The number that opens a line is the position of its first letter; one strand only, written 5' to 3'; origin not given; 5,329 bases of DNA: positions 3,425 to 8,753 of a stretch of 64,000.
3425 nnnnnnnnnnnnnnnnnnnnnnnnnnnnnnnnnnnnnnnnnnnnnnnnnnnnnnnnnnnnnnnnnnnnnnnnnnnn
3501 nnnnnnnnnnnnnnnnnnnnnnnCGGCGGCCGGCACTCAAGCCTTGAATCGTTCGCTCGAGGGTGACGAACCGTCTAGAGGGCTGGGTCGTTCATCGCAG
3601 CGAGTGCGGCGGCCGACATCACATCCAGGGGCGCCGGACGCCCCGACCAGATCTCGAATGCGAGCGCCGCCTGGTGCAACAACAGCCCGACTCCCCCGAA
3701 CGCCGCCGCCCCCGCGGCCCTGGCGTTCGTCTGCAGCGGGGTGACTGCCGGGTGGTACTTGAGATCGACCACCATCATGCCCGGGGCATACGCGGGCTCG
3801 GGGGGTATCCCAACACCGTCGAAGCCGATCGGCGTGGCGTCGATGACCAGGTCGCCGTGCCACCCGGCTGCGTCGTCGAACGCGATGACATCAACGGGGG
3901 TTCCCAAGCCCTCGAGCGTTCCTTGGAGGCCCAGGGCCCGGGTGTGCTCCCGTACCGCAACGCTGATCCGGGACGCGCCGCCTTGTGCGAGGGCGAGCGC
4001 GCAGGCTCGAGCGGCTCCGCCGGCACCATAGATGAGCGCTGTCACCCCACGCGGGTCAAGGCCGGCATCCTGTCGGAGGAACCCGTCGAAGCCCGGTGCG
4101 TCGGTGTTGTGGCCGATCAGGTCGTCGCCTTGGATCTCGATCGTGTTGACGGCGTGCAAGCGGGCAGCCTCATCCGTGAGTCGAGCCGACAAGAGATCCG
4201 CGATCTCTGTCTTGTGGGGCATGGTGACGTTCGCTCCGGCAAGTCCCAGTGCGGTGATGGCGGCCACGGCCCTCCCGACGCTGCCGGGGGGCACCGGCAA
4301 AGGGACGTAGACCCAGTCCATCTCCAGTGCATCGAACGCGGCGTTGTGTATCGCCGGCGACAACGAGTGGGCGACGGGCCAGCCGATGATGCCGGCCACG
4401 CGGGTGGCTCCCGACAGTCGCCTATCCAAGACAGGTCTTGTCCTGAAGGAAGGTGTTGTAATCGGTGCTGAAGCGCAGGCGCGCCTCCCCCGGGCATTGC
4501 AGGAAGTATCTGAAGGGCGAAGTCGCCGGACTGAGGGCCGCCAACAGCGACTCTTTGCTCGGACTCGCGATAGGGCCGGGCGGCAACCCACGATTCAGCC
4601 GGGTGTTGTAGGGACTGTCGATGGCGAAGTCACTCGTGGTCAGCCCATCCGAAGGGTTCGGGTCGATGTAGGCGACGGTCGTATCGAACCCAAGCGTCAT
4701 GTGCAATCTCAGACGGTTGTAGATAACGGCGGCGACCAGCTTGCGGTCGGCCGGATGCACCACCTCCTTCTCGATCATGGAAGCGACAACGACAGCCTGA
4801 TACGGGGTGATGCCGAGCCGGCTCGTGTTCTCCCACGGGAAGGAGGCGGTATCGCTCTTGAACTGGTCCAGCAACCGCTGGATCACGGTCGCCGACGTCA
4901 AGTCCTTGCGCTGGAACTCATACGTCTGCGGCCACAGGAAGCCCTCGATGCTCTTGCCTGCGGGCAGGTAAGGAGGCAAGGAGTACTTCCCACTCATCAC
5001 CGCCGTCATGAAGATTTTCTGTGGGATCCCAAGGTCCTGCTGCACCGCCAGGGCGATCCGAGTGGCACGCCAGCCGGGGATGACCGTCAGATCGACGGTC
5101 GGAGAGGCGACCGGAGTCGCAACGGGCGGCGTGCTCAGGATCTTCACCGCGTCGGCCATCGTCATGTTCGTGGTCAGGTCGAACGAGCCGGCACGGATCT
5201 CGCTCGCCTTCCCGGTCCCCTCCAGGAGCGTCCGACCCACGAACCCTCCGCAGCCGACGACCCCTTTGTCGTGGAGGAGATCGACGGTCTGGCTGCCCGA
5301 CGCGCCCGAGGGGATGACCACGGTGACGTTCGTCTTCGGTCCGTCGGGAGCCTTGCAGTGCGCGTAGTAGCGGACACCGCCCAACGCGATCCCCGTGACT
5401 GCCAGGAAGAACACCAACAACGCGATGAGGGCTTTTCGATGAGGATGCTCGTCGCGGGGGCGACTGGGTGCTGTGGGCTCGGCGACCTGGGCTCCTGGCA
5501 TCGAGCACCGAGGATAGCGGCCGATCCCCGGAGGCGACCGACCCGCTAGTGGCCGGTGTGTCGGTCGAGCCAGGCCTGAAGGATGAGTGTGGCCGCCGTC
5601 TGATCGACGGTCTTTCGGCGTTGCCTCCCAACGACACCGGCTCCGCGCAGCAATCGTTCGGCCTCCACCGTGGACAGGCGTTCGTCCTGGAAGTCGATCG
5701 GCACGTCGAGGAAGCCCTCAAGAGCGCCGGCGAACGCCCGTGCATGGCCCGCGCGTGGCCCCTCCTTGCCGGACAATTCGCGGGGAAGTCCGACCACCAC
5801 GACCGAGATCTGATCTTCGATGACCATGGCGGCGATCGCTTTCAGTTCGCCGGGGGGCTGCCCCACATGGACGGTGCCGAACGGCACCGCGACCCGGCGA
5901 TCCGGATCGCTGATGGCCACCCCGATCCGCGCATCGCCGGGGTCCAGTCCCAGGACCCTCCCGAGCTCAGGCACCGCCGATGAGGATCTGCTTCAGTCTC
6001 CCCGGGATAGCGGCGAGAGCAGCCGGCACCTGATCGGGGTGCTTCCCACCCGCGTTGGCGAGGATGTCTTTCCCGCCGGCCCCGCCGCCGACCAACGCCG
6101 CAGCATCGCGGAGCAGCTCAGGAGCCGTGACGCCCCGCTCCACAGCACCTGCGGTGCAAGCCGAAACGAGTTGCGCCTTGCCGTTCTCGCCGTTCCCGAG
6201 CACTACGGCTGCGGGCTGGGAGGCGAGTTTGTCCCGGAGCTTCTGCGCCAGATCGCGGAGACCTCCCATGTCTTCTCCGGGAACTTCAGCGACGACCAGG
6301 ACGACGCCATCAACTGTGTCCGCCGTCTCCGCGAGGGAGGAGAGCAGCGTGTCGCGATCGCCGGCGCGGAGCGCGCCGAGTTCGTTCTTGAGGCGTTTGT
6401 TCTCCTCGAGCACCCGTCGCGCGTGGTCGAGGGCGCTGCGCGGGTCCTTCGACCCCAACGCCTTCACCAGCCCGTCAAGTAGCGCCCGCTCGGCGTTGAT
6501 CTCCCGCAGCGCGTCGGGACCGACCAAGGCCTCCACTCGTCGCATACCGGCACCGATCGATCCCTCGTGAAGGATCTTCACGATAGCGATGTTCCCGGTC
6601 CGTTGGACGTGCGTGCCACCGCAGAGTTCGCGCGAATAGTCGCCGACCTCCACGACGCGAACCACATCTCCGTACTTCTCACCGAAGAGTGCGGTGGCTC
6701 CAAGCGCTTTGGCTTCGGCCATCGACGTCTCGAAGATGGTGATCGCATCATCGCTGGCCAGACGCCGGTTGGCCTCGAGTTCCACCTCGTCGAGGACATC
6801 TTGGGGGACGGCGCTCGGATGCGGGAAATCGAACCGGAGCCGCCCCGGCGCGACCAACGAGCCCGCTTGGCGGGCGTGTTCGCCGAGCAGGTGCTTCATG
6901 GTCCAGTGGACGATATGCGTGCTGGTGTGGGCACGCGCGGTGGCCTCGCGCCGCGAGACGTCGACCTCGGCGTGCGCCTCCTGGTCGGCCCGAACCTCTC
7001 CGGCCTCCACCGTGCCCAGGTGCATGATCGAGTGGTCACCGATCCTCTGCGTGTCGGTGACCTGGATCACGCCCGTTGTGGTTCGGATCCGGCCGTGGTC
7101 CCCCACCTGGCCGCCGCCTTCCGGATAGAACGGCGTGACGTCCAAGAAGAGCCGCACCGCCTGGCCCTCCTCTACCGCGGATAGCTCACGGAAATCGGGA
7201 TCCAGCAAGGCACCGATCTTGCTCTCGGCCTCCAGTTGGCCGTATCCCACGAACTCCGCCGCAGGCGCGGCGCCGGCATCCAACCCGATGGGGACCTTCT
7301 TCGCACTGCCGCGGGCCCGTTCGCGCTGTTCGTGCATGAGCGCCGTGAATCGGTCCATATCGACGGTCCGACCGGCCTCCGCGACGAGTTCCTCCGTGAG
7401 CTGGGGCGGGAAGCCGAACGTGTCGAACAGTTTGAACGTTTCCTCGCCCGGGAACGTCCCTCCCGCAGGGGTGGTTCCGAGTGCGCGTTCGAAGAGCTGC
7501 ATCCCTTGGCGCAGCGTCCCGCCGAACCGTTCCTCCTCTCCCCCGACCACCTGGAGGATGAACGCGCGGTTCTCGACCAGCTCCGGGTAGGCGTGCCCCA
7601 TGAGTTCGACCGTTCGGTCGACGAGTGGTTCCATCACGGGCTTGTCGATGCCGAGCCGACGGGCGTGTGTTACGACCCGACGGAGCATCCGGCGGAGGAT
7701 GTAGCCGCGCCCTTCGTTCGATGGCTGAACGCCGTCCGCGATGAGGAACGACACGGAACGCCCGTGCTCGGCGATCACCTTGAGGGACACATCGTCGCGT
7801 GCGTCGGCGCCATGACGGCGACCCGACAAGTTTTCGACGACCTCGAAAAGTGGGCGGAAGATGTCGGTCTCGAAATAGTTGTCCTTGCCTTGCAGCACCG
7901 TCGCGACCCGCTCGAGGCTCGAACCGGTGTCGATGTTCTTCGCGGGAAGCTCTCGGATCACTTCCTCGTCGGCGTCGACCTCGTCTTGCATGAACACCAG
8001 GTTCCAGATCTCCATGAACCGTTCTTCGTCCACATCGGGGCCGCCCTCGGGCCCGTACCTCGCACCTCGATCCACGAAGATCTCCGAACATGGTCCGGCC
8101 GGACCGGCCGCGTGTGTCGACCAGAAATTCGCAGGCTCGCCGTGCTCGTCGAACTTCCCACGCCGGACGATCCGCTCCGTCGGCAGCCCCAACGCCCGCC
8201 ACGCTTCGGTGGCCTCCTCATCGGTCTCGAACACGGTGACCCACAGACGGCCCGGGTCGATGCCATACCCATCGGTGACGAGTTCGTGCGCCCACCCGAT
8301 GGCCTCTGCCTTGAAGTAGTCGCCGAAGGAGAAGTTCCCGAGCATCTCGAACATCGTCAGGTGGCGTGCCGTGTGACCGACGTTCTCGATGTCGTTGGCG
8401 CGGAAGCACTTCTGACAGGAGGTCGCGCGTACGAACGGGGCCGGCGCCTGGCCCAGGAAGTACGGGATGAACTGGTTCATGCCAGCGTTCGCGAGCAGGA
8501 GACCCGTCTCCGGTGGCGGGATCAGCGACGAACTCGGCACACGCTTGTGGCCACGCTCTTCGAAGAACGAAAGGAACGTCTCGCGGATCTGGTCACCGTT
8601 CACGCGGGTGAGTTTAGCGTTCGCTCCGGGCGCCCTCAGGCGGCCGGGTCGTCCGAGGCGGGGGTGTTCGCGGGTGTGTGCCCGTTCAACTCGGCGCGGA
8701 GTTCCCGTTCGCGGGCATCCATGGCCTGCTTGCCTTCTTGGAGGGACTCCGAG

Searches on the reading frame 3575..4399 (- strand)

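Call 25: search_protein_families(library=pfam, max_evalue=0.001, proteins=[window:3575-4399:-])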
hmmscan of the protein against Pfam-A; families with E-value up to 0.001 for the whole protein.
window:3575-4399:- (274 aa): 2 families
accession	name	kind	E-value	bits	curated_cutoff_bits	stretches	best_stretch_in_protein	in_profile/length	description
PF08501.16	Shikimate_dh_N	-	6.9e-25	87.6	27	1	4-87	1-83/83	Shikimate dehydrogenase substrate binding domain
PF18317.6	SDH_C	-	2.3e-11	43.7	25.8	1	236-266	1-31/31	Shikimate 5'-dehydrogenase C-terminal domain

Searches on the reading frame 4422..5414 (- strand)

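Call 25: search_protein_families(library=pfam, max_evalue=0.001, proteins=[window:4422-5414:-])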
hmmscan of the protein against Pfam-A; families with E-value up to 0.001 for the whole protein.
window:4422-5414:- (330 aa): 1 family
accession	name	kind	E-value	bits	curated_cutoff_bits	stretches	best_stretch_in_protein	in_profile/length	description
PF02618.21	YceG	-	4.3e-64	217.1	32.4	1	32-325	1-272/275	YceG-like family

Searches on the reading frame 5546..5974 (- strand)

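Call 25: search_protein_families(library=pfam, max_evalue=0.001, proteins=[window:5546-5974:-])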
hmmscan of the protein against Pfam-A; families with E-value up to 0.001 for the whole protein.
window:5546-5974:- (142 aa): 1 family
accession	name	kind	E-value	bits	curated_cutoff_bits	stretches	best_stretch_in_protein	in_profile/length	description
PF03652.20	RuvX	-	3e-38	131.6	29.2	1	6-137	2-133/134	Holliday junction resolvase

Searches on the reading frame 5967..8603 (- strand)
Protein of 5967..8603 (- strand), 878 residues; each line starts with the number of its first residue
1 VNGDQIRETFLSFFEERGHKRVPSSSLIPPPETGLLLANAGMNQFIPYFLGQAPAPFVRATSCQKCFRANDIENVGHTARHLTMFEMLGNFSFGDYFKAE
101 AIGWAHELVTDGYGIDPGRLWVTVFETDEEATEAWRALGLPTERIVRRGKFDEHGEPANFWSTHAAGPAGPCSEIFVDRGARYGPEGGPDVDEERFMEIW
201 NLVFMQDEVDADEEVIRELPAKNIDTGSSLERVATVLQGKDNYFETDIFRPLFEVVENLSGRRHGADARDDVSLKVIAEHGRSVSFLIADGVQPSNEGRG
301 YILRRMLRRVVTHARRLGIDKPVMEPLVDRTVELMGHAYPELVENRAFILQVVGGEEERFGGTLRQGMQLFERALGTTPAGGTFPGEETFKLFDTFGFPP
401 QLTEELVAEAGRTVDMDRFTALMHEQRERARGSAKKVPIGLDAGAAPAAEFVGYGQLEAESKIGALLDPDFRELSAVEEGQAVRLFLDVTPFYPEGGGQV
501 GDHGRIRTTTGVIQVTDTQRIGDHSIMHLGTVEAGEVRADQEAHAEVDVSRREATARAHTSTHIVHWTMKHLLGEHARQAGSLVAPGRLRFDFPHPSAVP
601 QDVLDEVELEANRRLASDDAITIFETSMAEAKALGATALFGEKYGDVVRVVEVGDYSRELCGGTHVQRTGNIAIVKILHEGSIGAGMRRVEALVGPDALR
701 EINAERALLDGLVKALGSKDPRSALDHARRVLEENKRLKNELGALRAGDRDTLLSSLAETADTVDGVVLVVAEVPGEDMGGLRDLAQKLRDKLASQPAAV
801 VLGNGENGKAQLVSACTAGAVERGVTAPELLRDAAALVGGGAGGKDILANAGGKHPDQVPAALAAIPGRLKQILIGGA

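Call 25: search_protein_families(library=pfam, max_evalue=0.001, proteins=[window:5967-8603:-])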
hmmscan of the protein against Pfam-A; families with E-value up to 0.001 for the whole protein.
window:5967-8603:- (878 aa): 3 families
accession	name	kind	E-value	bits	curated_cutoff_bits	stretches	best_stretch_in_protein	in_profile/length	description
PF01411.24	tRNA-synt_2c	-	3.5e-179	597.3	30.3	1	5-549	1-550/552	tRNA synthetases class II (A)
PF07973.19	tRNA_SAD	-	2.5e-15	56.6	24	1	648-691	1-44/44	Threonyl and Alanyl tRNA synthetase second additional domain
PF02272.25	DHHA1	-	7.4e-12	46.1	25.9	1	769-869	4-99/102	DHHA1 domain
